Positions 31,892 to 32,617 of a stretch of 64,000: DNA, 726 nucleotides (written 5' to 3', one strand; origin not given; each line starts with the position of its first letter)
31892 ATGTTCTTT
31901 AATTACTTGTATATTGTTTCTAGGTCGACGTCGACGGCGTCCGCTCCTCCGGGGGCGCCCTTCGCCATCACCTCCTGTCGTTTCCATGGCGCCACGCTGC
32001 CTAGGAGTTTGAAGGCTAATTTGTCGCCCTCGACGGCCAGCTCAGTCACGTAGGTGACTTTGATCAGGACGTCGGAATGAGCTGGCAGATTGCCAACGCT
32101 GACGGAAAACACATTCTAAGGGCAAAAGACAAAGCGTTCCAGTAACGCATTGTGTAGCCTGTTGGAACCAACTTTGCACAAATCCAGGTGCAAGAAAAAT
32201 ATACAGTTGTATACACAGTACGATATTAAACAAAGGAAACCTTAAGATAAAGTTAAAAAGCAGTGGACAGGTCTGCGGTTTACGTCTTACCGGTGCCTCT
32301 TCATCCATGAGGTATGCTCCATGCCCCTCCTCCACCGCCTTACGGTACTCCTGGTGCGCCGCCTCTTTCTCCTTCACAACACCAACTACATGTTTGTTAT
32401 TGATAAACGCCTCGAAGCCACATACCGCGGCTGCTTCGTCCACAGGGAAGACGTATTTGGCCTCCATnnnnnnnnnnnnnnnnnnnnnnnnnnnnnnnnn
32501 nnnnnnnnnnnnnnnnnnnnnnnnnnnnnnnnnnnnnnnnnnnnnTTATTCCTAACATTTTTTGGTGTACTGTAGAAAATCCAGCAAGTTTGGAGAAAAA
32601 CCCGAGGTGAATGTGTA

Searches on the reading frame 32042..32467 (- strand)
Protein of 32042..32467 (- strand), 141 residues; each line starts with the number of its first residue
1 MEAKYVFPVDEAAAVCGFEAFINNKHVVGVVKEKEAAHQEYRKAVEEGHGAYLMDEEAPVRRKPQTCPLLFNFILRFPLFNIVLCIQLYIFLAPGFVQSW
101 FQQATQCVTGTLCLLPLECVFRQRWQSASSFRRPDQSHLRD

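Call 46: search_protein_families(library=pfam, max_evalue=0.001, proteins=[window:32042-32467:-])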
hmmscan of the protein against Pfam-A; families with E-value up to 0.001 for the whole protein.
window:32042-32467:- (141 aa): 2 families
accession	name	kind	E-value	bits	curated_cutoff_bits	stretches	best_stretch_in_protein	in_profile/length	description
PF08487.16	VIT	-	3.4e-18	66.3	26.5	1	2-58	32-88/111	Vault protein inter-alpha-trypsin domain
PF13757.12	VIT_2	-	1.9e-06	28.1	23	1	5-35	48-78/78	Vault protein inter-alpha-trypsin domain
